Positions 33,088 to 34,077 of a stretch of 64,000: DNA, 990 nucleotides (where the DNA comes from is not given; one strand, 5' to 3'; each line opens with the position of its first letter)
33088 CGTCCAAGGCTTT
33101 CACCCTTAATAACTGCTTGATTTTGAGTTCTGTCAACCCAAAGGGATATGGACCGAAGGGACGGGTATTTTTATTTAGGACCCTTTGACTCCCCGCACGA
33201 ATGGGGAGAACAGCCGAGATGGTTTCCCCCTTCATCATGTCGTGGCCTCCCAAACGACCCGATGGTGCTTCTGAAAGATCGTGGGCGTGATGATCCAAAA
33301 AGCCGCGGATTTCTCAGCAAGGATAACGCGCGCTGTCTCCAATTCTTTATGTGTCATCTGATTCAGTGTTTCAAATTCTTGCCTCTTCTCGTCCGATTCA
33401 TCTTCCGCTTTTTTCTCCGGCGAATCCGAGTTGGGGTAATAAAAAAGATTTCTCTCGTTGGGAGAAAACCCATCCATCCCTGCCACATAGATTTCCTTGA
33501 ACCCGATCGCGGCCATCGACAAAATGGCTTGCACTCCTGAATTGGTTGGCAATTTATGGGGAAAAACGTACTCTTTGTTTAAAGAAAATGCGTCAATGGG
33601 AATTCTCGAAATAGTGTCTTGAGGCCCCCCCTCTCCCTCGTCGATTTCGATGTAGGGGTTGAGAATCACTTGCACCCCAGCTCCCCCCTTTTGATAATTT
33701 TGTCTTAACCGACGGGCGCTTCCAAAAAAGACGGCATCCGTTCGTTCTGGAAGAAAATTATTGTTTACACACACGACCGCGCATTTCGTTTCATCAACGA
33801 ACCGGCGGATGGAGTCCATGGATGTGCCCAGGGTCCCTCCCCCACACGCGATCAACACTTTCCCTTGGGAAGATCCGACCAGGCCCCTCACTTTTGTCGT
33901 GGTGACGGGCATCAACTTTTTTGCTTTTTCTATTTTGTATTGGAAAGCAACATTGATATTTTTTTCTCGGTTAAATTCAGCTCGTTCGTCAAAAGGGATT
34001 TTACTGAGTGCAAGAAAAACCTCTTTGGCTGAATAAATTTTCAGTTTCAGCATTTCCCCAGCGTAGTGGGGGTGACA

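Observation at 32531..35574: Fusion of a pyruvate-type DRE-TIM aldolase with a Cst-II/Maf-like transferase domain, flanked by HAD phosphatase and NeuA-type cytidylyltransferase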

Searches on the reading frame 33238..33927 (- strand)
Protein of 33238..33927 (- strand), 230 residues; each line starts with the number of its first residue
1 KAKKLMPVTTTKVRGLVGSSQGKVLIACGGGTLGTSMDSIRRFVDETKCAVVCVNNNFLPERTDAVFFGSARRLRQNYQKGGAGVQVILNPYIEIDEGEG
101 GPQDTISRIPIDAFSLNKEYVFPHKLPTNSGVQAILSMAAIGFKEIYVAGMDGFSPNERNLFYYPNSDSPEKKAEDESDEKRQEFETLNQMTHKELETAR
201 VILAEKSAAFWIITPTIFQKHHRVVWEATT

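Call 5: search_protein_families(library=pfam, proteins=[window:33238-33927:-], max_evalue=10)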
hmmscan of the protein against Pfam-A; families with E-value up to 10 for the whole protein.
seq(230 aa): 4 families
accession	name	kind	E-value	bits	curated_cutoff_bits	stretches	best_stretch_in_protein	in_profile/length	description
PF06002.17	CST-I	-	0.046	13.6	25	1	129-216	131-216/295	Alpha-2,3-sialyltransferase (CST-I)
PF17997.7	Cry1Ac_D5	-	0.062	13.6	25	1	3-26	61-84/173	Insecticidal delta-endotoxin CryIA(c) domain 5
PF10909.13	DUF2682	-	0.12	13.1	33.3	1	160-216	14-70/88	Protein of unknown function (DUF2682)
PF16248.10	DUF4905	-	0.18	12.2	29.6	1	137-173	33-69/83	Domain of unknown function (DUF4905)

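Call 21: search_solved_structures(query=A1, max_evalue=10, show_alignments=3)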
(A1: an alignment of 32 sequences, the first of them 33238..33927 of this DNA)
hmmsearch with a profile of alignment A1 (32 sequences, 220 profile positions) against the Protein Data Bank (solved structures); distinct sequences matched with E-value up to 10: 4.
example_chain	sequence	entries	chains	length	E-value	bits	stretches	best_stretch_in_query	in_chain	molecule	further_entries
9c08_A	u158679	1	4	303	0.097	15.4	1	128-163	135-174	CMP-Neu5Ac--lipooligosaccharide alpha 2-3 sialyltransferase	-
9hmz_A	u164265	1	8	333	0.13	15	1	19-59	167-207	SteA-like C-terminal domain-containing protein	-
2fbm_A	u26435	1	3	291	0.57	12.9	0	33-57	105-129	Y chromosome chromodomain protein 1, telomeric isoform b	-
4hhe_A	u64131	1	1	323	0.88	12.3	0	32-109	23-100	Quinolinate synthase A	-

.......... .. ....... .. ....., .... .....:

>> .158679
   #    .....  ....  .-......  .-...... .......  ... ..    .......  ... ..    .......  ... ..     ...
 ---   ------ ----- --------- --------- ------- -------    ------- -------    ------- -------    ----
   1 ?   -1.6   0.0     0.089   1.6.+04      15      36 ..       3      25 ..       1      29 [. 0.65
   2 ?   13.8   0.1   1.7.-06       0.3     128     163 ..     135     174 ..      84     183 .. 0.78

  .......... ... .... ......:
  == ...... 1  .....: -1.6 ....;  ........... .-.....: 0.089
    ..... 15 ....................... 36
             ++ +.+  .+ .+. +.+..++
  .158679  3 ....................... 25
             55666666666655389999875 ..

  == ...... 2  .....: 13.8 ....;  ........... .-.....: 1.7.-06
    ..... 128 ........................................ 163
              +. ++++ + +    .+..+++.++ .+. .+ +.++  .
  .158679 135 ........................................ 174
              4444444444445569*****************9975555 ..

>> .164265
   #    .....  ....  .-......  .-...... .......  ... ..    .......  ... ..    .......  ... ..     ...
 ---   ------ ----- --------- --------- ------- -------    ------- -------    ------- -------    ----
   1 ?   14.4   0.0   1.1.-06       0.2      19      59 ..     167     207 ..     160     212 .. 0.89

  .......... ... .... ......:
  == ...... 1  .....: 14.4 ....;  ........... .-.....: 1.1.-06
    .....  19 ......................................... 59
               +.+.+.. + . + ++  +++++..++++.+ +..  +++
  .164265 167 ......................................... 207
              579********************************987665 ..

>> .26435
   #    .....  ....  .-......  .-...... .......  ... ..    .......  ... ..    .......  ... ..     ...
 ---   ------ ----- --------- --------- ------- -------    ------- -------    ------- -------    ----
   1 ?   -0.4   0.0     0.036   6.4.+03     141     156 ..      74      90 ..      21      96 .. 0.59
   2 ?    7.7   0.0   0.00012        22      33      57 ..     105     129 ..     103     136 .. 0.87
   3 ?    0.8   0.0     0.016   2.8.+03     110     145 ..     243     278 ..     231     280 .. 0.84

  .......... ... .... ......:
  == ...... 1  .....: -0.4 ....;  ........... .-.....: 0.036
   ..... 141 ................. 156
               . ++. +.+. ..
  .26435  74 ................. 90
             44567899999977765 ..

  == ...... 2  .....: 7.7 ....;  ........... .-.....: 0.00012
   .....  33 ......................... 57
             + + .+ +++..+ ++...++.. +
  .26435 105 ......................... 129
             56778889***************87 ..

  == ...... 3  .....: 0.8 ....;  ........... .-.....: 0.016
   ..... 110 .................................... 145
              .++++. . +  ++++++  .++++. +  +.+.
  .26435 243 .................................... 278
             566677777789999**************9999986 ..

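Call 22: search_protein_families(library=pfam, alignment_id=A1, max_evalue=0.1)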
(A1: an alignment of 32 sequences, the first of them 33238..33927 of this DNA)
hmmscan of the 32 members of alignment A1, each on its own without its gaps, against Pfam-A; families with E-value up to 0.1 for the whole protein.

A. member 1, window:33238-33927:- (230 aa): 2 families
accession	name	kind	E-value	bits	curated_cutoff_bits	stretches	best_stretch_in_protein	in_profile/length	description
PF06002.17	CST-I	-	0.046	13.6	25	1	129-216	131-216/295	Alpha-2,3-sialyltransferase (CST-I)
PF17997.7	Cry1Ac_D5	-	0.062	13.6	25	0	3-26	61-84/173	Insecticidal delta-endotoxin CryIA(c) domain 5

B. families by the number of members that match (of 32 scanned): 10 families
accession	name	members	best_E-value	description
PF01973.23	MptE-like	21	1.4e-08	6-hydroxymethylpterin diphosphokinase MptE-like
PF06002.17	CST-I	7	0.00087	Alpha-2,3-sialyltransferase (CST-I)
PF25582.1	DH_Alsin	1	0.001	Alsin, DH domain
PF02146.23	SIR2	1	0.0064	Sir2 family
PF02195.25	ParB_N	1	0.013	ParB N-terminal domain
PF07691.17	PA14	1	0.014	PA14 domain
PF01289.24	Thiol_cytolysin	1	0.024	Thiol-activated cytolysin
PF13333.12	rve_2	1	0.028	Integrase core domain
PF17997.7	Cry1Ac_D5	1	0.062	Insecticidal delta-endotoxin CryIA(c) domain 5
PF02421.24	FeoB_N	1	0.07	Ferrous iron transport protein B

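Call 25: predict_structure(alignment_id=A1)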
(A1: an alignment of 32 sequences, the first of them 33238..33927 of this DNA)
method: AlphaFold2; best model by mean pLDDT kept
length: 230 residues; sequences in the alignment: 32
mean_pLDDT: 88.0   pTM: 0.88
mean pLDDT of the five models: 88.0, 87.1, 85.1, 83.2, 83.1
residues with pLDDT >= 90: 157; 70-90: 41; 50-70: 23; < 50: 9
segments of 3 or more residues with pLDDT < 50: 167-171
pLDDT, mean of each block of 10 residues (from residue 1): 82 97 97 93 96 94 96 91 92 78 85 87 89 98 98 76 50 66 91 97 97 97 76
secondary structure, 60 per line:
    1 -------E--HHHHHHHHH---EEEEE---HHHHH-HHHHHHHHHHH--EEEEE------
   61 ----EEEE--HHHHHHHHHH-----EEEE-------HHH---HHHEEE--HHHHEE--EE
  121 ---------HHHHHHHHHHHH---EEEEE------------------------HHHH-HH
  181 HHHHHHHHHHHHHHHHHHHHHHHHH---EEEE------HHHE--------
elements in order: H11-19 E23-27 H31-35 H37-47 E50-54 E65-68 H71-80 E86-89 E106-108 H111-114 H130-141 E145-149 H174-177 H179-205 E209-212

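Call 29: fold_search(model_id=the predicted structure, library=pdb)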
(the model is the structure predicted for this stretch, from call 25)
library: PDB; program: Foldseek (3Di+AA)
matches with E <= 10: 1418; with E <= 0.001: 1
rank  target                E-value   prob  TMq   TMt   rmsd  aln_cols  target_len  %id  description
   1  2p2v                  4.9e-04  1.00  0.46  0.40   7.7       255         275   14  Crystal structure analysis of monofunctional alpha-2,3-sialyltransferase Cst-I from Campylobacter jejuni (released 2007-07-10)
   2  8aeo                  1.4e-03  0.85  0.32  0.14  14.8       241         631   10  Malonyl-CoA reductase from Chloroflexus aurantiacus - C-terminal R773A variant (released 2023-04-05)
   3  8a8t                  2.5e-03  0.77  0.31  0.14  14.9       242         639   10  Malonyl-CoA reductase from Chloroflexus aurantiacus - C-terminal NADP and malonate bound (released 2023-04-05)
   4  8aet                  2.8e-03  0.75  0.32  0.14  16.6       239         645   11  Malonyl-CoA reductase from Chloroflexus aurantiacus - C-terminal E779W variant (released 2023-04-05)
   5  8i6z                  3.4e-03  0.66  0.32  0.14  15.1       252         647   11  Crystal structure of apo-form of malonyl-CoA reductase C-domain from Chloroflexus aurantiacus (released 2023-06-14)
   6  9hmy                  3.6e-03  1.00  0.39  0.29   6.6       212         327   14  Structure of Mycobacterium tuberculosis SteA (Rv1697), a cell division regulator (released 2025-07-30)
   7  8j2c                  3.6e-03  0.57  0.29  0.13  16.6       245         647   10  Structure of the C-terminal subenzyme of the malonyl-CoA reductase from Chloroflexus aurantiacus, mutant N940V/K1106W/S1 (released 2024-04-17)
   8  8j2a                  4.4e-03  0.72  0.33  0.15  16.5       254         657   10  Structure of the C-terminal subenzyme of the malonyl-CoA reductase from Chloroflexus aurantiacus, in complex with NADP+ (released 2024-04-17)
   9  8a30                  4.4e-03  0.57  0.31  0.14  15.1       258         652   11  Malonyl-CoA reductase from Chloroflexus aurantiacus - C-terminal Apo (released 2023-04-05)
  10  8j29                  5.3e-03  0.66  0.33  0.15  16.2       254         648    9  Structures of the C-terminal subenzyme of the malonyl-CoA reductase from Chloroflexus aurantiacus (released 2024-04-17)
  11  8a7s                  5.3e-03  0.54  0.31  0.14  15.2       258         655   11  Malonyl-CoA reductase from Chloroflexus aurantiacus - C-terminal NADP bound (released 2023-04-05)
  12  2bka                  9.3e-03  0.63  0.27  0.27  12.8       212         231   10  CC3(TIP30)Crystal Structure (released 2005-02-21)
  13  2fmu                  1.1e-02  0.60  0.28  0.30  13.3       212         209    8  Crystal structure of a tat-interacting protein homologue (htatip2, aw111545, cc3, tip30) from mus musculus at 2.30 A res (released 2006-02-28)
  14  4d0r                  1.3e-02  0.77  0.34  0.30  11.7       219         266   10  Mtb InhA complex with Pyradizinone compound 1 (released 2015-05-20)
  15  5oiq_C                1.3e-02  0.60  0.31  0.29  12.1       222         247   11  InhA (T2A mutant) complexed with 2,6-dimethyl-3-phenylpyridin-4(1H)-one (released 2018-02-14)
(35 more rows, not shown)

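Call 42: search_protein_representatives(alignment_id=A1)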
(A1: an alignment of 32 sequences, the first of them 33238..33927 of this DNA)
Query: 32 sequences, 220 profile positions. Proteins with E-value up to 0.001 (for the whole library): 1253; up to 1e-10: 539; up to 1e-30: 103. The best 150 are listed.
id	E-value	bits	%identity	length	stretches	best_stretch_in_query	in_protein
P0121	6.6e-73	261.2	-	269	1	11-220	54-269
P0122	1.0e-72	260.6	-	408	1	6-218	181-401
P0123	3.5e-72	258.8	-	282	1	8-220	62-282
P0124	2.1e-69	249.8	-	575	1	5-218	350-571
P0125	8.0e-69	247.9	-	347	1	9-219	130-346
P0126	2.5e-67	243.0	-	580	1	11-219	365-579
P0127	5.9e-65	235.2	-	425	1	7-217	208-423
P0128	6.4e-65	235.1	-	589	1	4-220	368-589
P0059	3.3e-61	222.9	-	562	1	9-215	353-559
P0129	6.5e-60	218.7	-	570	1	8-219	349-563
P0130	6.7e-60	218.7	-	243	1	8-216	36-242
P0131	3.5e-59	216.4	-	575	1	7-215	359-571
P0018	1.0e-58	214.9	-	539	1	2-210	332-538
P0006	4.3e-58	212.8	-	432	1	4-216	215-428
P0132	1.0e-56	208.3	-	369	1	10-219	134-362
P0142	7.2e-50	185.9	-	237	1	2-219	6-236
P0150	4.3e-47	176.8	-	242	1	5-215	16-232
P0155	9.5e-45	169.1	-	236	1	8-216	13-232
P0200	1.7e-32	129.1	-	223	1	16-214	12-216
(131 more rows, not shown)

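Call 44: find_encoding_contigs(protein=P0155, flank=7000, max_places=2)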
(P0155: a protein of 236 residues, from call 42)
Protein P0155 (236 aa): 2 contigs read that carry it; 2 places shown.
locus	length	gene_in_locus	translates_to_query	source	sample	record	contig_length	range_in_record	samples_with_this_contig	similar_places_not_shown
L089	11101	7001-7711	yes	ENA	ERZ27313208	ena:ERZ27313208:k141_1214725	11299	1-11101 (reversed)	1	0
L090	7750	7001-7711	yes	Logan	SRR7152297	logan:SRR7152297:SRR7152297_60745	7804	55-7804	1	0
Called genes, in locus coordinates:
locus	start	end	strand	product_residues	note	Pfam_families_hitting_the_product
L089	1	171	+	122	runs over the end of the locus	?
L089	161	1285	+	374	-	PF00465:Fe-ADH, PF13685:Fe-ADH_2 (faint), PF25137:ADH_Fe_C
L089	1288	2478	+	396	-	PF00884:Sulfatase, PF01663:Phosphodiest (faint)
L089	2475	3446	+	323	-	PF13524:Glyco_trans_1_2, PF00534:Glycos_transf_1, PF13692:Glyco_trans_1_4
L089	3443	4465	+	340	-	-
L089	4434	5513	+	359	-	-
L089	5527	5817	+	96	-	-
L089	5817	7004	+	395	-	PF00587:tRNA-synt_2b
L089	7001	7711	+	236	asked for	-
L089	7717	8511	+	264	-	PF13489:Methyltransf_23, PF13847:Methyltransf_31, PF08241:Methyltransf_11, PF08242:Methyltransf_12, PF13649:Methyltransf_25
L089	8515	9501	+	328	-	PF13692:Glyco_trans_1_4, PF00534:Glycos_transf_1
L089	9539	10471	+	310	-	-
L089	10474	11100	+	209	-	?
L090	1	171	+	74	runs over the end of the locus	?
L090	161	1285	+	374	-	PF00465:Fe-ADH, PF13685:Fe-ADH_2 (faint), PF25137:ADH_Fe_C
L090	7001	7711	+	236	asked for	-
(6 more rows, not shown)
